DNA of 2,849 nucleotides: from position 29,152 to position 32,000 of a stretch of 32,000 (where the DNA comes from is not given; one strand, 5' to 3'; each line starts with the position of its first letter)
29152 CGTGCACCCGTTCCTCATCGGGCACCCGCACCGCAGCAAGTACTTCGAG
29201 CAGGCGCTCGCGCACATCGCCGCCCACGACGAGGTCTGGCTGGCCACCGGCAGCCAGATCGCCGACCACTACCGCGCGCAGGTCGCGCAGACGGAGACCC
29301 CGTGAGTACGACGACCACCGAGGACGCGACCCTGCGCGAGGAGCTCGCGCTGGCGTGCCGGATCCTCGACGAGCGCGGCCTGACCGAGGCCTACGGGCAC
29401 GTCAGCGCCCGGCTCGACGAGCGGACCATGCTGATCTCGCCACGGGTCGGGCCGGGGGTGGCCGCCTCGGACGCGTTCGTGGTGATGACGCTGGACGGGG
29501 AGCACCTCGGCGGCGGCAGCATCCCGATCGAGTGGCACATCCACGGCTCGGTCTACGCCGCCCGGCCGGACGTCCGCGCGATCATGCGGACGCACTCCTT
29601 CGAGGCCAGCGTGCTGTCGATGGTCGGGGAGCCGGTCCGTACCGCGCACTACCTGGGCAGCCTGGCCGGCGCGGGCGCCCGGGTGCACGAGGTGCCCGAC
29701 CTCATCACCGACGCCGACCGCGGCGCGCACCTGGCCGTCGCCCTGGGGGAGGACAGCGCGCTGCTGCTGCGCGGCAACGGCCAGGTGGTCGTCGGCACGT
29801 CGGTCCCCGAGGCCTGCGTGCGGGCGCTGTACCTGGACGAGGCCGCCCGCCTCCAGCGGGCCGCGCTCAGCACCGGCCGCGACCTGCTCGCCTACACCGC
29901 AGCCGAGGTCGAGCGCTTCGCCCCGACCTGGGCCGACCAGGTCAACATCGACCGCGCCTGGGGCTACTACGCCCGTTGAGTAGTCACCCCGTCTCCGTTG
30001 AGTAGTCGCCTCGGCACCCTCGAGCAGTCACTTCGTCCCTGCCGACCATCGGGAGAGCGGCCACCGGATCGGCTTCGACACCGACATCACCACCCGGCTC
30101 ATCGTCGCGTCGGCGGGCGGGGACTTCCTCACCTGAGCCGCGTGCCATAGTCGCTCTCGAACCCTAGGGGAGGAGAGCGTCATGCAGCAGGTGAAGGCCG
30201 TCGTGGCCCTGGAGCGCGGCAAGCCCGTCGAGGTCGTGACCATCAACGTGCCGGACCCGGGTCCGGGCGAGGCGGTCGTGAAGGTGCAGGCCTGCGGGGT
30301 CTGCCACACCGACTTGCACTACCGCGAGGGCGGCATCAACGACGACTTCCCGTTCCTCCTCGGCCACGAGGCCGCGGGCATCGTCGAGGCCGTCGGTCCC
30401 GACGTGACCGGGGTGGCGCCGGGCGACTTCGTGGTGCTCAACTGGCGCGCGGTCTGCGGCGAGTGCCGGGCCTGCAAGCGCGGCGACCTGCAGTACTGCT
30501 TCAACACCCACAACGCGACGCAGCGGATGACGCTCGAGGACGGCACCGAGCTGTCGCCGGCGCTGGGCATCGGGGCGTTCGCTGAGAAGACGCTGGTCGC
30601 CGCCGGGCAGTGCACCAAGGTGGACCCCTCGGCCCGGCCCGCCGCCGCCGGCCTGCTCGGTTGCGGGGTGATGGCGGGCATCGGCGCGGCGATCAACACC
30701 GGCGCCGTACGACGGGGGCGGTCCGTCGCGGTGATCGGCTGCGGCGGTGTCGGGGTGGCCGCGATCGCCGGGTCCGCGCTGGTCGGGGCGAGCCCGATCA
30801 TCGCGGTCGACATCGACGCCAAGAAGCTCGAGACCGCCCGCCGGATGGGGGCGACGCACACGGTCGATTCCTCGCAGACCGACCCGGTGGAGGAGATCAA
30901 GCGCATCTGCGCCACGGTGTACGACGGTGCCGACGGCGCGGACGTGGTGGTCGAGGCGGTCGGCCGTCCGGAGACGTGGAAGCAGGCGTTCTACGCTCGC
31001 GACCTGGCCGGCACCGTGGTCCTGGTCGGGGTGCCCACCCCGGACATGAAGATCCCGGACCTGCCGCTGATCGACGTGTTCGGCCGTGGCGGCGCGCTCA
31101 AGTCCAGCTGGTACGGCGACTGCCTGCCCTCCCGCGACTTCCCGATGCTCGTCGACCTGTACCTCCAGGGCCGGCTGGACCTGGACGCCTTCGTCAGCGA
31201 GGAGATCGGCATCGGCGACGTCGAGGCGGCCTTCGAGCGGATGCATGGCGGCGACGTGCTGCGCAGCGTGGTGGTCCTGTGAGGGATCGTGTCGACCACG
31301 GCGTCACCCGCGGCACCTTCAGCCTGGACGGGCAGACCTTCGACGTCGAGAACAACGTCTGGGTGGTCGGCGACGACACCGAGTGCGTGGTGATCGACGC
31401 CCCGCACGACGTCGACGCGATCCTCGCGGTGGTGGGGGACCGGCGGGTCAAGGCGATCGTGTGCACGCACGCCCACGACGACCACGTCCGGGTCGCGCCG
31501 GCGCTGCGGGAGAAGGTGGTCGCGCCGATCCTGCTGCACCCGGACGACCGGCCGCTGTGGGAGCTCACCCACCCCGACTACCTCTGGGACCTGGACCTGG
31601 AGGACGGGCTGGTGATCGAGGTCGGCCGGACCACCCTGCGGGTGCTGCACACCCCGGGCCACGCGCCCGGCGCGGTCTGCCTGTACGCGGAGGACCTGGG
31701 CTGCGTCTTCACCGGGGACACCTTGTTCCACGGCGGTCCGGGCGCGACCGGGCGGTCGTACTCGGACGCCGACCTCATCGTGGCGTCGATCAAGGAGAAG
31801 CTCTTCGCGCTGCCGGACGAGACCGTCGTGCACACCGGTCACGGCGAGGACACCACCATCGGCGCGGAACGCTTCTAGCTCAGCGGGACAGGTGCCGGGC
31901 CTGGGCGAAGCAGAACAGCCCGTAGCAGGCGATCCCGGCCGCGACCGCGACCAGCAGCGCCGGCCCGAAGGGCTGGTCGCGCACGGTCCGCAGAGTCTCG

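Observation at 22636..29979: Module B: a nine-gene coupled operon of amide/amidine hydrolases that matches no pathway I know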

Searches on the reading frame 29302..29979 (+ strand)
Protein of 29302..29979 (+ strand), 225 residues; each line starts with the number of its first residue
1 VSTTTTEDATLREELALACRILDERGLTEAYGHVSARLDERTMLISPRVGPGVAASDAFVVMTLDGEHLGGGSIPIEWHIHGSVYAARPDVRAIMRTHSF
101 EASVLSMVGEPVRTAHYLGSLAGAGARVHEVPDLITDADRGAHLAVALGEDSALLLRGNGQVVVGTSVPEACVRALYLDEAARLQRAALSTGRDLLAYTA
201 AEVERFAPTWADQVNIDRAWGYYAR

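Call 7: search_protein_families(library=pfam, proteins=[window:29302-29979:+])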
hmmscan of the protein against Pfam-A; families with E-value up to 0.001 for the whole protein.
window:29302-29979:+ (225 aa): 1 family
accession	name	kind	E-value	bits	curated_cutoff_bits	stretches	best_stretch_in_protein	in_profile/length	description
PF00596.27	Aldolase_II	-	4.1e-29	102.2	22.2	1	13-185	1-182/183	Class II Aldolase and Adducin N-terminal domain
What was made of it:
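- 29302..29979 (+): G9: class II aldolase/adducin-fold protein of the 'ERHN' subfamily (remodelled metal site). Aldolase_II, 4.1e-29 (call 7).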

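Call 8: search_protein_families(library=ncbifam, proteins=[window:29302-29979:+])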
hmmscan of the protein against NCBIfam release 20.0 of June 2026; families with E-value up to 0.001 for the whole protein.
window:29302-29979:+ (225 aa): 21 families
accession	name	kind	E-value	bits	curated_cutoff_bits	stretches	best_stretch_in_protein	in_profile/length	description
NF005484.0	PRK07090.1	equivalog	2.6e-30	105.6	261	1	5-225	25-249/260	aldolase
NF053537.1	DhpthDcsPhtC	equivalog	4.6e-25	88.3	200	1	12-220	1-224/232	3,4-dihydroxyphthalate decarboxylase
NF005451.0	PRK07044.1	subfamily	2.4e-18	66.1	207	1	4-209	15-227/256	aldolase II superfamily protein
NF005689.0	PRK07490.1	equivalog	6.4e-18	64.8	260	1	3-217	6-228/248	hypothetical protein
NF043034.1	OxoTetrPhDc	equivalog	3e-16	59.8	250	1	8-187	2-187/205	3-oxo-tetronate 4-phosphate decarboxylase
NF005186.0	PRK06661.1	equivalog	1.9e-15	57.2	339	1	9-196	4-198/235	hypothetical protein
NF005068.0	PRK06486.1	equivalog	1.2e-14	54.2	269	1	7-203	23-227/262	aldolase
NF005984.0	PRK08087.1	subfamily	1.8e-14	54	264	1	10-194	5-190/215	L-fuculose-phosphate aldolase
NF004855.0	PRK06208.1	subfamily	3.3e-14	52.8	255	1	3-193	35-232/274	class II aldolase/adducin family protein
NF005123.0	PRK06557.1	subfamily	2.7e-13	50.1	251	1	9-193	10-200/223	L-ribulose-5-phosphate 4-epimerase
TIGR01086.1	fucA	equivalog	8.5e-13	48.5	400.25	1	20-195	14-190/214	L-fuculose-phosphate aldolase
NF006672.0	PRK09220.1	equivalog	4.6e-12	45.7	226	1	5-110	5-113/209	methylthioribulose 1-phosphate dehydratase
NF053831.1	RU1PAldHalo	equivalog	6.6e-12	45.3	300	1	32-194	25-187/208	ribulose-1-phosphate aldolase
NF005302.0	PRK06833.1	equivalog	2e-11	43.8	264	1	56-193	54-191/214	L-fuculose-phosphate aldolase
NF006208.0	PRK08333.1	equivalog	3.8e-11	43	267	1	13-185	7-180/189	aldolase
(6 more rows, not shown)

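Call 19: search_solved_structures(query=window:29302-29979:+, max_evalue=0.000001)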
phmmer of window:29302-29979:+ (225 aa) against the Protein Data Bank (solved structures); distinct sequences matched with E-value up to 0.000001: 30.
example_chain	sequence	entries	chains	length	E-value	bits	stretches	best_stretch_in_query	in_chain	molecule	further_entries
2z7b_A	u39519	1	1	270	1.2e-22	84.1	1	11-224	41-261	Mlr6791 protein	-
8ix6_A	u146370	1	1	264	3e-15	59.9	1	10-192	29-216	Aldolase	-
7x78_A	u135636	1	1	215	7.2e-15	58.6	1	15-188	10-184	L-fuculose phosphate aldolase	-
8iqa_A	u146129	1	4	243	1.4e-14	57.6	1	11-189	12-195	Aldolase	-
8il8_A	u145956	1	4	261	1.8e-14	57.3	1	11-189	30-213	Aldolase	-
1e4a_P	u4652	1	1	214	4.2e-13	52.8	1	14-186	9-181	L-FUCULOSE 1-PHOSPHATE ALDOLASE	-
1dzu_P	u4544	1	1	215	4.2e-12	49.6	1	15-186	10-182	L-fuculose phosphate aldolase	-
1dzw_P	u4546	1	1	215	7.4e-12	48.8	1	15-186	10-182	L-fuculose phosphate aldolase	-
4xxf_A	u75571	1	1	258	8.1e-12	48.7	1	3-194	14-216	Fuculose-1-phosphate aldolase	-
1dzy_P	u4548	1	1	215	8.3e-12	48.6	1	15-186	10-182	L-FUCULOSE-1-PHOSPHATE ALDOLASE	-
1dzx_P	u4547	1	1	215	8.3e-12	48.6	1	15-186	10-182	L-fuculose phosphate aldolase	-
1fua_A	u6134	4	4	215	8.3e-12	48.6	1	15-186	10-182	L-FUCULOSE-1-PHOSPHATE ALDOLASE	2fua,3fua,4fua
1e4c_P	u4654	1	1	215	8.8e-12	48.5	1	15-186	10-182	L-FUCULOSE 1-PHOSPHATE ALDOLASE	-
1e4b_P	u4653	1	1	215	1.1e-11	48.2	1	15-186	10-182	L-FUCULOSE 1-PHOSPHATE ALDOLASE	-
1e47_P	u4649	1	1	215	2.1e-11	47.3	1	15-186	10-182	L-FUCULOSE 1-PHOSPHATE ALDOLASE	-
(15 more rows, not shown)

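Call 87: search_solved_structures(query=window:29302-29979:+, max_evalue=1e-14, show_alignments=3)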
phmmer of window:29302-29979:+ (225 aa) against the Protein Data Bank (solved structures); distinct sequences matched with E-value up to 1e-14: 3.
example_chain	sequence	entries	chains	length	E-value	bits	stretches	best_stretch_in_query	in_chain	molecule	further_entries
2z7b_A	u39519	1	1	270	1.2e-22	84.1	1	11-224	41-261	Mlr6791 protein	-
8ix6_A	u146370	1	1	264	3e-15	59.9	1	10-192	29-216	Aldolase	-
7x78_A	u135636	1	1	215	7.2e-15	58.6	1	15-188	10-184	L-fuculose phosphate aldolase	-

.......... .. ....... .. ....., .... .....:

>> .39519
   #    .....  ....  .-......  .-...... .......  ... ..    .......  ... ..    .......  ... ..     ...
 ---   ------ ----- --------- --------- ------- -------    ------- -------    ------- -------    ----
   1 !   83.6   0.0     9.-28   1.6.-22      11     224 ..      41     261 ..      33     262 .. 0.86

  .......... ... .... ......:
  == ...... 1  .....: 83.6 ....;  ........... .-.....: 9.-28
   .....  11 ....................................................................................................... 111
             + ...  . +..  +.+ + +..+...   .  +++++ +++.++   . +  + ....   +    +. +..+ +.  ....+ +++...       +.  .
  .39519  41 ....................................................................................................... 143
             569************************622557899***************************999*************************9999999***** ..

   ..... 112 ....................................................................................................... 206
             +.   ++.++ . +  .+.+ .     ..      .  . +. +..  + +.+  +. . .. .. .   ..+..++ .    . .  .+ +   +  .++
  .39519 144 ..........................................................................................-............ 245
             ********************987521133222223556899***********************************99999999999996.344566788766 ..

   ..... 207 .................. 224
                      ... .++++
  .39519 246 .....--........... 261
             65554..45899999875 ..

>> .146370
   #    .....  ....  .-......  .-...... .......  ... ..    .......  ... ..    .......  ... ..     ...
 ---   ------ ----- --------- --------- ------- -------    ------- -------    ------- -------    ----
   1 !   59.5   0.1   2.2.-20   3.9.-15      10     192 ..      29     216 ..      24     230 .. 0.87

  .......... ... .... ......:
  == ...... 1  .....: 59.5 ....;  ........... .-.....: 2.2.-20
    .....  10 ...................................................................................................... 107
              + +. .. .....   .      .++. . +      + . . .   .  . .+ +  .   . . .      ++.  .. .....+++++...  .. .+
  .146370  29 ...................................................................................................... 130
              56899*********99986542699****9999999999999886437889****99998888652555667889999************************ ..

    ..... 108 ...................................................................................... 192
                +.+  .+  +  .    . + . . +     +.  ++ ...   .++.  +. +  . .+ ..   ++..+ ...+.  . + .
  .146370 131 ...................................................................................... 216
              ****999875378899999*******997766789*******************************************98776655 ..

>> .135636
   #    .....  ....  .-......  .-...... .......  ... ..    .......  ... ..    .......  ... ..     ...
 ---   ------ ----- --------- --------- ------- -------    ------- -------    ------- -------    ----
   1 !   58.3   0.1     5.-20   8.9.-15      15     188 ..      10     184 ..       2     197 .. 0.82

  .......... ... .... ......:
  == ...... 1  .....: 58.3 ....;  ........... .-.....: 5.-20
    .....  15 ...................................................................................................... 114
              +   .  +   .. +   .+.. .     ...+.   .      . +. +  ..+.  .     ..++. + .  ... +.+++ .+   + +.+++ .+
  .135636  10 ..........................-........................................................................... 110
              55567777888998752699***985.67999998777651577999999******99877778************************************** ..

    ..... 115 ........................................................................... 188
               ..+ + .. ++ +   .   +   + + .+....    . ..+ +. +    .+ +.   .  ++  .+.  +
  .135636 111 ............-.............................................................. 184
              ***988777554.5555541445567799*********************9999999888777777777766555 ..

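Call 94: search_protein_representatives(protein=window:29302-29976:+)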
Query: 225 residues. Proteins with E-value up to 0.001 (for the whole library): 4168; up to 1e-10: 898; up to 1e-30: 32. The best 150 are listed.
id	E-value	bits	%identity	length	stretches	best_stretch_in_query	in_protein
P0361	9.7e-79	280.5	63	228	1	12-223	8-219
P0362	2.3e-55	204.1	50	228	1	13-225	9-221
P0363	5.0e-53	196.4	49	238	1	9-225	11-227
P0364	8.2e-49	182.7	49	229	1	7-222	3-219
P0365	9.0e-42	159.7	45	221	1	11-224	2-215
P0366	5.6e-40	153.8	44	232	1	10-224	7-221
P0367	2.1e-39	151.9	42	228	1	13-223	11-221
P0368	3.7e-39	151.1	43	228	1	13-223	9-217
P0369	2.8e-37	145.0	45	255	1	14-223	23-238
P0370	3.1e-37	144.8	40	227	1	8-224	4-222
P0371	7.0e-37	143.7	42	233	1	8-223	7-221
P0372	1.5e-36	142.6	41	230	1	7-224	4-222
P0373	5.8e-36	140.7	43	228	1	10-225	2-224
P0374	2.9e-35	138.4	41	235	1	10-224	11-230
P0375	4.0e-35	137.9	42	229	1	10-224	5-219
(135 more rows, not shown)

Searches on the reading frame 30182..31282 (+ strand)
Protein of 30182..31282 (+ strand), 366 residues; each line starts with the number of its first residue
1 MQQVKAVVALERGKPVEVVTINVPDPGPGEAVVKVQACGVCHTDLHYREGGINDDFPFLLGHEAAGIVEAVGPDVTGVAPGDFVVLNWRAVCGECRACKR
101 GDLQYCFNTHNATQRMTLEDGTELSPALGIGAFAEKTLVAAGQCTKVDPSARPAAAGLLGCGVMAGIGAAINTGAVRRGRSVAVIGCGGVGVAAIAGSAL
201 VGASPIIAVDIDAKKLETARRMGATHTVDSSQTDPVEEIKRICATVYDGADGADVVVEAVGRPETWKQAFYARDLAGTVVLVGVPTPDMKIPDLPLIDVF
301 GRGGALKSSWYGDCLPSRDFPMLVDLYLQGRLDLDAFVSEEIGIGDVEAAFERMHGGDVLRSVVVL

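Call 11: search_protein_families(library=pfam, proteins=[window:30182-31282:+], max_evalue=0.00001)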
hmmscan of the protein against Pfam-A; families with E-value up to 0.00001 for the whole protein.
window:30182-31282:+ (366 aa): 3 families
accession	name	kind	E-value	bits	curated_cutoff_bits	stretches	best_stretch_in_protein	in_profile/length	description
PF08240.17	ADH_N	-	5.6e-28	97.7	23.5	1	27-148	1-103/104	Alcohol dehydrogenase GroES-like domain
PF00107.32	ADH_zinc_N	-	1.4e-25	90.1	31.8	1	189-326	1-126/129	Zinc-binding dehydrogenase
PF16912.11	Glu_dehyd_C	-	4.4e-07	30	34.9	1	178-288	30-135/211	Glucose dehydrogenase C-terminus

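Call 40: search_protein_families(library=ncbifam, proteins=[window:30182-31282:+], max_evalue=0.01)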
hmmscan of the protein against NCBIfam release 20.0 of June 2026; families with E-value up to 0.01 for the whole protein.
window:30182-31282:+ (366 aa): 26 families (the best 25 are shown)
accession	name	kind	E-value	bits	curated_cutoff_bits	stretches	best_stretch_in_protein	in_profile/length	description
TIGR03451.1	mycoS_dep_FDH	equivalog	9.7e-197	652.9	512.9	1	4-366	2-358/358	S-(hydroxymethyl)mycothiol dehydrogenase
TIGR03989.1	Rxyl_3153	subfamily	9.2e-77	258.8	440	1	4-365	2-369/370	NDMA-dependent alcohol dehydrogenase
TIGR02818.1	adh_III_F_hyde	equivalog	4.6e-69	233.2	543.95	1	4-364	2-366/368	S-(hydroxymethyl)glutathione dehydrogenase/class III alcohol dehydrogenase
TIGR00692.1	tdh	equivalog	3e-43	148.2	458.35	1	10-363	5-337/340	L-threonine 3-dehydrogenase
NF003808.0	PRK05396.1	equivalog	5.8e-39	133.9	380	1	5-359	2-333/341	L-threonine 3-dehydrogenase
NF041097.1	keto_inos_dh_IolM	equivalog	1.9e-38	132.1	450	1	15-356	39-379/389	scyllo-inosose 3-dehydrogenase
NF006940.0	PRK09422.1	equivalog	2.8e-38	131.7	344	1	5-291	2-268/338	alcohol dehydrogenase AdhP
TIGR03366.1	HpnZ_proposed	hypoth_equivalog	7.1e-35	120.7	328.1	1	26-291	3-261/315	putative phosphonate catabolism associated alcohol dehydrogenase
TIGR03201.1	dearomat_had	equivalog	4.4e-33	114.8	338.65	1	11-365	6-347/349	6-hydroxycyclohex-1-ene-1-carbonyl-CoA dehydrogenase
NF010344.0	PRK13771.1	subfamily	1.5e-32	112.9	349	1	5-290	2-262/334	putative alcohol dehydrogenase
NF047908.1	AldhRedAhr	equivalog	4.5e-29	101.4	470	1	1-298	1-275/335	NADPH-dependent aldehyde reductase Ahr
NF041172.1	AcrlCoa_red_Thmprot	equivalog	1.1e-27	96.9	500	1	5-290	2-263/334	acryloyl-CoA reductase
NF007375.0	PRK09880.1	equivalog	4.1e-27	94.8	469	1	16-352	16-328/344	L-idonate 5-dehydrogenase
NF007642.0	PRK10309.1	equivalog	1.1e-23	84.1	550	1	15-341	11-320/347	galactitol-1-phosphate 5-dehydrogenase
NF007489.0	PRK10083.1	equivalog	2.1e-22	79.6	376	1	8-353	4-322/339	Zn-dependent oxidoreductase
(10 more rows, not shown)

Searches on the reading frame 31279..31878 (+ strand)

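Call 11: search_protein_families(library=pfam, proteins=[window:31279-31878:+], max_evalue=0.00001)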
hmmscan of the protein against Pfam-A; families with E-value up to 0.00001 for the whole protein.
window:31279-31878:+ (199 aa): 1 family
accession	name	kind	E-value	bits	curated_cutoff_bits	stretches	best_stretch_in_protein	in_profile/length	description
PF00753.33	Lactamase_B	-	2.4e-26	93.4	22.7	1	25-188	6-196/196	Metallo-beta-lactamase superfamily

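Call 40: search_protein_families(library=ncbifam, proteins=[window:31279-31878:+], max_evalue=0.01)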
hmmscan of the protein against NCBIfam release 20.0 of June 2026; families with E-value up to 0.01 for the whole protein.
window:31279-31878:+ (199 aa): 16 families
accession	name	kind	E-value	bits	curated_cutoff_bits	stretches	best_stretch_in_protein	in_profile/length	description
TIGR03413.1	GSH_gloB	equivalog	1.2e-22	80.5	200.8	1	24-188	9-164/248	hydroxyacylglutathione hydrolase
NF007597.0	PRK10241.1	equivalog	1.6e-17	63.7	421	1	24-188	11-165/251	hydroxyacylglutathione hydrolase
NF041804.1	MBL_fold_SolJ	exception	1.3e-15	57.2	350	1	23-189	17-179/224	solanimycin biosynthesis MBL-fold hydrolase SolJ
NF040641.1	bifunc_ST_SDO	equivalog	1.5e-13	50.4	625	1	43-189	186-343/423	bifunctional sulfur transferase/dioxygenase Blh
NF012229.1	bla_class_B_core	domain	3.9e-10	40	100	1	23-136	13-137/139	metallo-beta-lactamase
NF033105.1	bla_subclass_B3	equivalog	1.3e-08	34.5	240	1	56-134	61-152/257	subclass B3 metallo-beta-lactamase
NF053820.1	MBLfold_Strvi7410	exception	8.2e-07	28.7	525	1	102-139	153-190/343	Strvi_7410 family MBL fold metallo-hydrolase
NF033088.2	bla_subclass_B1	equivalog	7.2e-05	22.5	200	1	21-146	27-157/217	subclass B1 metallo-beta-lactamase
TIGR04558.1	SoxH_rel_PQQ_1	hypoth_equivalog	0.0007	18.8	300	0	113-159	142-188/285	quinoprotein relay system zinc metallohydrolase 1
NF040874.1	blaPJM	exception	0.0027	17.3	630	0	107-133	161-187/301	PJM family subclass B3 metallo-beta-lactamase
NF040644.1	blaPAM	exception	0.0028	16.8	615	0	107-134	158-185/287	PAM family subclass B3 metallo-beta-lactamase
NF033184.1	B3_Acin_new1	exception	0.003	16.7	580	0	103-134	146-177/283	putative subclass B3 metallo-beta-lactamase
NF047964.1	blaMYX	exception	0.0037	16.6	520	0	54-191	114-247/261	MYX family subclass B1 metallo-beta-lactamase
NF000405.1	HARLDQ_not_B3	exception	0.0041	16.7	350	0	96-134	130-168/267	HARLDQ motif MBL-fold protein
NF012140.0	blaBJP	exception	0.0045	15.8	600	0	57-133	94-182/294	BJP family subclass B3 metallo-beta-lactamase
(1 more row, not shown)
